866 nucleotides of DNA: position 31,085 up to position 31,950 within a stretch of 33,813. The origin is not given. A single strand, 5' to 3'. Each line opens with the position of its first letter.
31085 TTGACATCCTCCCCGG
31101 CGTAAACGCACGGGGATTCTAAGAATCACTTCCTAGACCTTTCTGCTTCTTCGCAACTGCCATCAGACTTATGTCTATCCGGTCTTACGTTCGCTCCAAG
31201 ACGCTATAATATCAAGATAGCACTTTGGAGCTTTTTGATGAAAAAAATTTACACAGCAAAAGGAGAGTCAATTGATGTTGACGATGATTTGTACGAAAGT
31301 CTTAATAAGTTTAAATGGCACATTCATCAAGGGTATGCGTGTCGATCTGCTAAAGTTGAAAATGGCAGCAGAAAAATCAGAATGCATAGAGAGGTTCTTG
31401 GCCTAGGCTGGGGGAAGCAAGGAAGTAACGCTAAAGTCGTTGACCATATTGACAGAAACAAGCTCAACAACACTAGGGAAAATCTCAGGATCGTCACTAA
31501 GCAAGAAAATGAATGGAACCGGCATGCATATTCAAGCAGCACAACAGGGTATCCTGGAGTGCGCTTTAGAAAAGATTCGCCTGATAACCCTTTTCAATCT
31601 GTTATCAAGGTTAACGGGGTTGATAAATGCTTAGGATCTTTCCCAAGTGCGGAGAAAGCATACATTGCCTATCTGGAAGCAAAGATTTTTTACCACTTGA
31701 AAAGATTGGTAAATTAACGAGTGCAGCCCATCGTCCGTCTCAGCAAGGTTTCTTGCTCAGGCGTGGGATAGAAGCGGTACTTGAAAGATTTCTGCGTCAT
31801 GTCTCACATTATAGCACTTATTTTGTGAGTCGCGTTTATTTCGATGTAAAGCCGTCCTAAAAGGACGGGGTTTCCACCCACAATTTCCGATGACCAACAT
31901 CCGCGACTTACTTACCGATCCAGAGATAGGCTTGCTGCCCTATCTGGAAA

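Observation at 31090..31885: HNH-AP2 homing-endonuclease gene nested inside the shell of a decayed TnpB (IS200/IS605) element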

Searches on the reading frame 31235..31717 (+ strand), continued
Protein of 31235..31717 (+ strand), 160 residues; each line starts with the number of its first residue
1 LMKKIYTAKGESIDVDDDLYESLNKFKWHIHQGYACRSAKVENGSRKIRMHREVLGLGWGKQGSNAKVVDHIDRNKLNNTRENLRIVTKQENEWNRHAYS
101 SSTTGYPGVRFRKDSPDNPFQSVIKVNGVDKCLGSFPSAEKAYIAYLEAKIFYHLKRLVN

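Call 74: fold_search(model_id=the predicted structure, library=pdb)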
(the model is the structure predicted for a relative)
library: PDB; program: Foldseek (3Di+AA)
matches with E <= 10: 235; with E <= 0.001: 0
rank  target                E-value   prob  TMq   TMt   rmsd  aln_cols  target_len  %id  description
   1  1u3e_M                4.1e-03  0.99  0.36  0.33  12.9       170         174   23  DNA binding and cleavage by the HNH homing endonuclease I-HmuI (released 2004-08-31)
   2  7wq5_A                9.5e-02  0.77  0.33  0.31   8.9       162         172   15  Crystal structure of Arabidopsis transcriptional factor WRINKLED1 with dsDNA (released 2022-08-31)
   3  7wq5_B                1.4e-01  0.57  0.31  0.31   9.4       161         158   16  Crystal structure of Arabidopsis transcriptional factor WRINKLED1 with dsDNA (released 2022-08-31)
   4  1gcc_A                1.4e-01  1.00  0.27  0.65   1.6        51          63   35  SOLUTION NMR STRUCTURE OF THE COMPLEX OF GCC-BOX BINDING DOMAIN OF ATERF1 AND GCC-BOX DNA, MINIMIZED AVERAGE STRUCTURE (released 1999-03-23)
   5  7et5                  3.6e-01  0.98  0.26  0.40   2.3        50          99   24  Crystal structure of Arabidopsis TEM1 AP2 domain (released 2021-09-15)
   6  7et4_J                4.1e-01  1.00  0.27  0.43   1.6        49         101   24  Crystal structure of Arabidopsis TEM1 AP2 domain (released 2021-09-15)
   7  1h2i_A                4.3e-01  0.11  0.19  0.17  19.4       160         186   11  Human Rad52 protein, N-terminal domain (released 2002-10-10)
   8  7et4_G                4.6e-01  0.99  0.28  0.44   4.5        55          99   24  Crystal structure of Arabidopsis TEM1 AP2 domain (released 2021-09-15)
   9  9hqv_Yn               5.5e-01  0.15  0.25  0.20  15.1       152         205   13  Cryo-EM structure of the small subunit of the mitochondrial ribosome from Toxoplasma gondii (released 2025-06-11)
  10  5wx9_A                6.2e-01  0.89  0.24  0.29   2.1        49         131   33  Crystal Structure of AtERF96 with GCC-box (released 2017-11-22)
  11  3du5_A                6.2e-01  0.02  0.12  0.04  21.9       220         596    9  Structure of the catalytic subunit of telomerase, TERT (released 2008-08-26)
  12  7et4_D                6.6e-01  0.99  0.28  0.42   1.4        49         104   22  Crystal structure of Arabidopsis TEM1 AP2 domain (released 2021-09-15)
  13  7et4_A                6.6e-01  0.99  0.27  0.42   1.8        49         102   24  Crystal structure of Arabidopsis TEM1 AP2 domain (released 2021-09-15)
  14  1evw_A                6.6e-01  0.63  0.27  0.27   5.2        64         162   11  L116A MUTANT OF THE HOMING ENDONUCLEASE I-PPOI COMPLEXED TO HOMING SITE DNA. (released 2000-08-03)
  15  2c9o_B                6.6e-01  0.16  0.13  0.06   9.6        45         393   22  3D Structure of the human RuvB-like helicase RuvBL1 (released 2006-10-23)
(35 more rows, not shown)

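Call 79: search_dna_similar(query=window:31238-31717:+, collection=phages, mode=protein, max_rows=12)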
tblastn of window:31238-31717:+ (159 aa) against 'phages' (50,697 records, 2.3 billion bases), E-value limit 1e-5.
Records with a match: 561; places in all: 606; records where one place covers at least 80% of the query: 89.
Best place of each record, by identity: <60% 561.
By first word of the organism name: Escherichia 147; Klebsiella 90; Salmonella 61; Vibrio 39; Pectobacterium 25; Bacillus 21; Ralstonia 20; Caulobacter 18; Streptococcus 12; Xanthomonas 10; and 46 more.
By host as written in the record: - 76; Escherichia coli 57; Klebsiella pneumoniae 45; Pectobacterium atrosepticum DSM18077 17; Escherichia coli K-12 MG1655 15; Streptococcus thermophilus 8; Bacillus subtilis 7; Salmonella sp. 7; and 184 more.
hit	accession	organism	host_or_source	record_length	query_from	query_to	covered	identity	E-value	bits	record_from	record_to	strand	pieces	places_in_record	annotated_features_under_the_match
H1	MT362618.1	Microcystis phage MaeS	Microcystis aeruginosa FACHB-942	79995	2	152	95%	37.9%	9e-20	90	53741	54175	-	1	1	hypothetical protein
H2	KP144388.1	Geobacillus virus E3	failed fermentation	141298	5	151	92%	38.7%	8e-15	76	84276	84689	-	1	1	hypothetical protein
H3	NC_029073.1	Geobacillus virus E3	failed fermentation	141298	5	151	92%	38.7%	8e-15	76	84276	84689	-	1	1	HNH endonuclease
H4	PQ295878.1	Ralstonia phage YL3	Ralstonia pseudosolanacearum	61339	1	153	96%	36.9%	6e-15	76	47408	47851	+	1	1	hypothetical protein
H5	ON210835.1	Bacillus phage 268TH002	Bacillus subtilis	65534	1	153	96%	36.8%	4e-17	82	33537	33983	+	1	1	47: HNH endonuclease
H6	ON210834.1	Bacillus phage 268TH007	Bacillus subtilis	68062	1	153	96%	36.8%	4e-17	82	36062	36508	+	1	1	51: HNH endonuclease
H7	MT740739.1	Ralstonia phage Gerry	Ralstonia pseudosolanacearum I-33 ...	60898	1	153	96%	36.1%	1e-15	79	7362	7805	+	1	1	hypothetical protein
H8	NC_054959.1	Ralstonia phage Gerry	Ralstonia pseudosolanacearum I-33 ...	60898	1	153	96%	36.1%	1e-15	79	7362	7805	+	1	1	hypothetical protein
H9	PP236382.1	Ralstonia phage QkW1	Ralstonia pseudosolanacearum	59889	1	153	96%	35.0%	1e-13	72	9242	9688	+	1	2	hypothetical protein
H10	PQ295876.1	Ralstonia phage YL1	Ralstonia pseudosolanacearum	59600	1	153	96%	34.8%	9e-16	79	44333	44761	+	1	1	hypothetical protein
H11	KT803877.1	Burkholderia phage PE067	Burkholderia thailandensis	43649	1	153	96%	34.8%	5e-15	77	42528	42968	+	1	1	Fis family transcriptional regulator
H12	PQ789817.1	Burkholderia phage vB_E177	Burkholderia sp.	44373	1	153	96%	34.8%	5e-15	77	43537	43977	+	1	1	Fis family transcriptional regulator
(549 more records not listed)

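Call 80: find_homologous_proteins(query=A1, max_evalue=1e-20)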
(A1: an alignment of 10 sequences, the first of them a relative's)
Query A1 (10 sequences) (159 aa, profile of the alignment): 234 proteins with E <= 1e-20 among 1203 candidates; the best 120 are listed.
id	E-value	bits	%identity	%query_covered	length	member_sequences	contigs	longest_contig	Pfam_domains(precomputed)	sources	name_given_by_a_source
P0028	4.7e-88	311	75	100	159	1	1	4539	PF13392.13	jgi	jgi:HNH endonuclease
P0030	2.1e-87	309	72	100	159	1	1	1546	PF13392.13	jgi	jgi:hypothetical protein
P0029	4.3e-87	308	72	97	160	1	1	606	PF13392.13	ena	-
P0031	1.3e-86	306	72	97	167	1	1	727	PF13392.13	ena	-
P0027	5.2e-86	304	100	100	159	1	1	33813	PF13392.13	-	-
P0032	1.4e-85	303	67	96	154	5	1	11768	PF13392.13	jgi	jgi:hypothetical protein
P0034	5.1e-83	294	65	97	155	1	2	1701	PF13392.13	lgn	-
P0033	1.8e-82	293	67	97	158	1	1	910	PF13392.13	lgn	-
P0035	9.9e-80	284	60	95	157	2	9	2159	PF13392.13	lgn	-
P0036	6.7e-78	278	59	97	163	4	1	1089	PF13392.13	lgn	-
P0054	3.1e-41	159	44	96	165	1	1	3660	PF13392.13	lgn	-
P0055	2.0e-40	156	41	96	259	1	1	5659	PF00847.27,PF13392.13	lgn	-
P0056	2.8e-38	149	40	91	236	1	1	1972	PF00847.27,PF13392.13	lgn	-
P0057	1.8e-37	146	36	96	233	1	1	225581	PF00847.27,PF13392.13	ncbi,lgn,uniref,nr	ncbi:HNH endonuclease [Paraburkholderia tropica]|uniref:HNH endonuclease n=1 Tax=Paraburkholderia tr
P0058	1.7e-35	140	40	92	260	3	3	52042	PF00847.27,PF13392.13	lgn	-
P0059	3.0e-35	139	42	91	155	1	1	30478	PF00847.27,PF13392.13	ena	-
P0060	1.3e-33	134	41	93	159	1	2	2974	PF00847.27,PF13392.13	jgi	jgi:hypothetical protein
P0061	3.7e-33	132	39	96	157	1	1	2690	PF13392.13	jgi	-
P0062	1.1e-32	131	43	96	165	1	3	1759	PF13392.13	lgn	-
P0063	4.6e-32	129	40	96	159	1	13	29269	PF00847.27,PF13392.13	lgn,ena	-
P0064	7.7e-31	125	43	92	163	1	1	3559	PF00847.27,PF13392.13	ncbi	-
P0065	8.1e-31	125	41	93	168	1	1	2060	PF00847.27,PF13392.13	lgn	-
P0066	9.4e-31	125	37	79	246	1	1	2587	PF00847.27,PF13392.13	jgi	jgi:hypothetical protein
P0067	1.3e-30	124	40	96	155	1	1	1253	PF13392.13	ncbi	-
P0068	2.5e-30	123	41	96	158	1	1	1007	PF00847.27,PF13392.13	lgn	-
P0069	4.6e-30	122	39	96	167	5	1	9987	PF00847.27,PF13392.13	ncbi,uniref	ncbi:HNH endonuclease [Burkholderia vietnamiensis]|uniref:HNH endonuclease n=1 Tax=Burkholderia viet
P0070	6.0e-30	122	40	90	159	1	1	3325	PF13392.13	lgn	-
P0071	7.5e-30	122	41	96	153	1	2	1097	PF00847.27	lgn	-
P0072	9.0e-30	121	42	99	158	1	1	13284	PF13392.13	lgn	-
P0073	1.2e-29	121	40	96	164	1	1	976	PF00847.27,PF13392.13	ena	-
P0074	1.3e-29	121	41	96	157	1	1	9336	PF00847.27,PF13392.13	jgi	jgi:hypothetical protein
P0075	2.1e-29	120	40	91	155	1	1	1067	PF00847.27,PF13392.13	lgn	-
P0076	2.5e-29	120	38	93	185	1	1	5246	PF00847.27,PF13392.13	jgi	jgi:hypothetical protein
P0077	2.6e-29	120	37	96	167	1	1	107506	PF00847.27,PF13392.13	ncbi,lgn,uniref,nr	ncbi:hypothetical protein C6T60_14415 [Burkholderia multivorans]|uniref:HNH endonuclease n=1 Tax=Bur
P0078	3.0e-29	120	39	96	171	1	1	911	PF00847.27,PF13392.13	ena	-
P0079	3.5e-29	120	44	96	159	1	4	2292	PF00847.27,PF13392.13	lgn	-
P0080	4.1e-29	119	41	91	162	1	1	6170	PF00847.27,PF13392.13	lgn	-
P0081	4.9e-29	119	38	93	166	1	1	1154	PF00847.27,PF13392.13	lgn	-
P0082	1.4e-28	118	36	91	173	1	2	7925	PF00847.27,PF13392.13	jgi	jgi:hypothetical protein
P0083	1.5e-28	117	38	91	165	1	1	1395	PF00847.27,PF13392.13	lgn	-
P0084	1.5e-28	117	38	91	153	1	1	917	PF13392.13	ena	-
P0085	1.5e-28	117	41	91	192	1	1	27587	PF13392.13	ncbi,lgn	-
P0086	1.6e-28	117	39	88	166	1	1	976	PF00847.27,PF13392.13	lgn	-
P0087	1.9e-28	117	41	95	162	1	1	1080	PF00847.27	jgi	jgi:hypothetical protein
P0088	3.4e-28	116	39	96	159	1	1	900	PF00847.27,PF13392.13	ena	-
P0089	3.5e-28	116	38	89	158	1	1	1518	PF00847.27,PF13392.13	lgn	-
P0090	4.3e-28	116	38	96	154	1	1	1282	PF00847.27,PF13392.13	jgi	jgi:hypothetical protein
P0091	4.8e-28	116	38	97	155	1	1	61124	PF00847.27,PF13392.13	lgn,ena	-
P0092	6.0e-28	115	40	91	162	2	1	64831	PF00847.27,PF13392.13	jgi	jgi:hypothetical protein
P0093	6.4e-28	115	41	93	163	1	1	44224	PF00847.27,PF13392.13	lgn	-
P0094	6.7e-28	115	36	91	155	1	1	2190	PF13392.13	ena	-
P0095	8.1e-28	115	44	84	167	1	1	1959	PF00847.27,PF13392.13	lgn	-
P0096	8.9e-28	115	44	83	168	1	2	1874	PF00847.27,PF13392.13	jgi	-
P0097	1.0e-27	115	39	95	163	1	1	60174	PF00847.27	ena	-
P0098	1.0e-27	115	36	96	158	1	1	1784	PF00847.27,PF13392.13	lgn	-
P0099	1.2e-27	114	35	96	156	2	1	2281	PF13392.13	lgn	-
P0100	1.5e-27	114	39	96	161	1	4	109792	PF00847.27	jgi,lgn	jgi:hypothetical protein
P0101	1.6e-27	114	33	96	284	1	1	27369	PF00847.27,PF13392.13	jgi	jgi:hypothetical protein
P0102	1.6e-27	114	40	91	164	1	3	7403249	PF13392.13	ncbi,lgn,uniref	ncbi:HNH endonuclease [Paenibacillus sp. FSL L8-0436]|uniref:HNH endonuclease n=1 Tax=Paenibacillus 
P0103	1.7e-27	114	39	96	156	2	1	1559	PF00847.27,PF13392.13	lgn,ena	-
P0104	1.8e-27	114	39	96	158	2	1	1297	PF00847.27,PF13392.13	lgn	-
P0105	1.9e-27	114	41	89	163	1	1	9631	PF00847.27,PF13392.13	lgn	-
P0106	2.0e-27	114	37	96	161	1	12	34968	PF00847.27,PF13392.13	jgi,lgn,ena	-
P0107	2.7e-27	113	37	95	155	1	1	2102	PF00847.27,PF13392.13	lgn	-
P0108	3.3e-27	113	37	97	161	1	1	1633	PF00847.27,PF13392.13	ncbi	-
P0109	3.8e-27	113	38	87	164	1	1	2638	PF13392.13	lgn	-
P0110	4.1e-27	113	38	96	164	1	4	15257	PF00847.27,PF13392.13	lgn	-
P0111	4.2e-27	113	38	86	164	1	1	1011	PF00847.27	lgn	-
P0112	4.4e-27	113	42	70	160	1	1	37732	PF00847.27,PF13392.13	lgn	-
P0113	4.9e-27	113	39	78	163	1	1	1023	PF00847.27,PF13392.13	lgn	-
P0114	5.4e-27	112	37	91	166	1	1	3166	PF00847.27,PF13392.13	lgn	-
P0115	6.5e-27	112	42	91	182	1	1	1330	PF00847.27,PF13392.13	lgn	-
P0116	9.3e-27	112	34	96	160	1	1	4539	PF13392.13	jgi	-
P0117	1.4e-26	111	35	92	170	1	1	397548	PF13392.13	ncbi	ncbi:HNH endonuclease [Paraburkholderia sp. SIMBA_009]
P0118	1.5e-26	111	39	89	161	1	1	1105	PF00847.27,PF13392.13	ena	-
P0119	1.9e-26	111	38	96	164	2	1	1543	PF13392.13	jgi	jgi:hypothetical protein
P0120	2.2e-26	110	40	91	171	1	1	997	PF00847.27,PF13392.13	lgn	-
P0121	2.6e-26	110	35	96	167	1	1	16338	PF00847.27,PF13392.13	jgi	jgi:hypothetical protein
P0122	2.7e-26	110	37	94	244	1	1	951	PF00847.27,PF13392.13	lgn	-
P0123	2.7e-26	110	37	84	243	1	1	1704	PF00847.27,PF13392.13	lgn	-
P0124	3.4e-26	110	37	91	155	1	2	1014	PF13392.13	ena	-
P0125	3.6e-26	110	40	97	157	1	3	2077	PF00847.27,PF13392.13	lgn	-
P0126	3.9e-26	110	36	91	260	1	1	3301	PF00847.27,PF13392.13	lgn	-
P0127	4.2e-26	109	40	93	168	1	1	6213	PF00847.27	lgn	-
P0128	4.3e-26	109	38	89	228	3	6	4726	PF00847.27,PF13392.13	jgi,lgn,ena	-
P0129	4.3e-26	109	39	96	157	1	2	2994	PF00847.27,PF13392.13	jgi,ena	jgi:hypothetical protein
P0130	4.4e-26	109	36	86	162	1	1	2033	PF00847.27,PF13392.13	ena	-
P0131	5.0e-26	109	39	87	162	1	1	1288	PF13392.13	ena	-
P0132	7.3e-26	109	38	92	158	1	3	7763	PF00847.27,PF13392.13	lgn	-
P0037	7.4e-26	109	39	92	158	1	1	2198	PF13392.13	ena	-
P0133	8.8e-26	108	37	95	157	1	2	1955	PF00847.27,PF13392.13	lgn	-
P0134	8.9e-26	108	40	81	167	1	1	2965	PF13392.13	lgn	-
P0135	9.8e-26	108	39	87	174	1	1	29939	PF00847.27,PF13392.13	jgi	jgi:hypothetical protein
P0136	1.0e-25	108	38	96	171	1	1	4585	PF13392.13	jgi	jgi:hypothetical protein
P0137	1.1e-25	108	42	89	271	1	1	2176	PF00847.27,PF13392.13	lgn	-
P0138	1.7e-25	107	38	93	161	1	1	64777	PF00847.27,PF13392.13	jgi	jgi:hypothetical protein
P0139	1.8e-25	107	36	92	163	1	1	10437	PF00847.27,PF13392.13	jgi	jgi:phage-related protein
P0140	1.9e-25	107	38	97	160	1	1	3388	PF00847.27,PF13392.13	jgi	-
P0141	2.4e-25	107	43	89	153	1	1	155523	PF00847.27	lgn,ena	-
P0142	2.6e-25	107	42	91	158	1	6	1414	PF00847.27,PF13392.13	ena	-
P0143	3.2e-25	107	33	96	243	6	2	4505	PF00847.27,PF13392.13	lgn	-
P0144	3.2e-25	107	34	96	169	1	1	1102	PF00847.27,PF13392.13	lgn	-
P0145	5.8e-25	106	36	93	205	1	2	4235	PF00847.27,PF13392.13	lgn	-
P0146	6.4e-25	106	36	86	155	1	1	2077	PF00847.27,PF13392.13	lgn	-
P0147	6.7e-25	106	36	93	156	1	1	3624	PF00847.27,PF13392.13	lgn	-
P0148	6.9e-25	106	39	94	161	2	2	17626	PF13392.13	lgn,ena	-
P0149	7.2e-25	105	36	91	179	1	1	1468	PF00847.27,PF13392.13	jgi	jgi:hypothetical protein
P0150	7.4e-25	105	36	89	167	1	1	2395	PF00847.27,PF13392.13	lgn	-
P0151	8.1e-25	105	39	96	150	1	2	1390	PF00847.27,PF13392.13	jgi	-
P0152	8.4e-25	105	39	96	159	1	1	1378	PF00847.27,PF13392.13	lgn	-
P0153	8.9e-25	105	39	84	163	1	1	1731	PF13392.13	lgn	-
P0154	1.1e-24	105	40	88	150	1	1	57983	PF13392.13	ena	-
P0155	1.2e-24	105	37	84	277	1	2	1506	PF00847.27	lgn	-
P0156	1.2e-24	105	34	88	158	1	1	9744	PF00847.27,PF13392.13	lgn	-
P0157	1.7e-24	104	36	93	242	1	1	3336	PF00847.27,PF13392.13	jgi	jgi:HNH endonuclease/AP2 domain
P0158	1.8e-24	104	34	92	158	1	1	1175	PF13392.13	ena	-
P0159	1.9e-24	104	42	97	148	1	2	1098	PF13392.13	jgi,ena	-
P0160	1.9e-24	104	44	60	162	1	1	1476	PF13392.13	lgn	-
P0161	2.6e-24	104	35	96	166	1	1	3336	PF00847.27,PF13392.13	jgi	jgi:hypothetical protein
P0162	2.9e-24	104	44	70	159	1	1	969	PF00847.27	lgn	-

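Call 81: find_encoding_contigs(protein=P0054, flank=1500, max_places=2)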
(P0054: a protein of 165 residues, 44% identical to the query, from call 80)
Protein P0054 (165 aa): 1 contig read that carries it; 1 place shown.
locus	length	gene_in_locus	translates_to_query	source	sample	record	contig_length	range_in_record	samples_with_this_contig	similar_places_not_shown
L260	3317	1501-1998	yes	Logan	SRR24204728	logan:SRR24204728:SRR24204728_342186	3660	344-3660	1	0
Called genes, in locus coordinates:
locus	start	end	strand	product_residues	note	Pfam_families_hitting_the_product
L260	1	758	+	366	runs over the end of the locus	?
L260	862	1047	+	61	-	-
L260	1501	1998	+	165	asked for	PF13392:HNH_3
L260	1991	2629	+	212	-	-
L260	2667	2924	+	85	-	-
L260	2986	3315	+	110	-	?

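Call 82: get_annotated_region(hit=H1, flank=1500)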
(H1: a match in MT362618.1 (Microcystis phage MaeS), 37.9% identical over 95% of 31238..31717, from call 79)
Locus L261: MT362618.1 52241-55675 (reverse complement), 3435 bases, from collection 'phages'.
description: Microcystis phage MaeS, complete genome.
organism: Microcystis phage MaeS (NCBI taxid 2736190)
taxonomy: Viruses; Duplodnaviria; Heunggongvirae; Uroviricota; Caudoviricetes
host: Microcystis aeruginosa FACHB-942; source: -; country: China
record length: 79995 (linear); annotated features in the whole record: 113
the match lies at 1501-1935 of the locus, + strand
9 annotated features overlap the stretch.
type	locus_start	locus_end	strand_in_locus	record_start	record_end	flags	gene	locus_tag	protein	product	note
CDS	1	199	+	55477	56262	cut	-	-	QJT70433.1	hypothetical protein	-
CDS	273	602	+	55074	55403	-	-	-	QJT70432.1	hypothetical protein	-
CDS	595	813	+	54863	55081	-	-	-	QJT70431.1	hypothetical protein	-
CDS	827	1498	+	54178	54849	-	-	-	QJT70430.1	hypothetical protein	-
CDS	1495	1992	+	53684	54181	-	-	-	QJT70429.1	hypothetical protein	-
CDS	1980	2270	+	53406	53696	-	-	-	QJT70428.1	hypothetical protein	-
CDS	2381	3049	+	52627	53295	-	-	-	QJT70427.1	hypothetical protein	-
CDS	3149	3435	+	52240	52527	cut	-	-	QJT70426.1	hypothetical protein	-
CDS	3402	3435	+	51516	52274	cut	-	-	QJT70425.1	hypothetical protein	-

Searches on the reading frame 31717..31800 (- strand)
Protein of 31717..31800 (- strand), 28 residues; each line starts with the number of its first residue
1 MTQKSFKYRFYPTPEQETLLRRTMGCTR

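Call 17: search_protein_families(library=pfam, proteins=[window:31717-31800:-], max_evalue=10)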
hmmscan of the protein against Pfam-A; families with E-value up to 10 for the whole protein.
seq(28 aa): 1 family
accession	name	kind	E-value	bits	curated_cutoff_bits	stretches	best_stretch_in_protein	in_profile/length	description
PF12323.14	HTH_OrfB_IS605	-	2.8e-13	49.6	21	1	1-28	1-28/47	Helix-turn-helix domain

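Call 18: search_protein_families(library=phrogs, proteins=[window:31717-31800:-], max_evalue=0.01)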
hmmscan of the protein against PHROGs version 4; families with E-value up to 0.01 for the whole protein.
seq(28 aa): 2 families
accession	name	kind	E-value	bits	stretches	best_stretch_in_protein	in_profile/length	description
phrog_13964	-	integration and excision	8.7e-08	33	1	2-28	1-27/237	transposase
phrog_506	-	integration and excision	8.3e-05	22.9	1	1-28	5-32/403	transposase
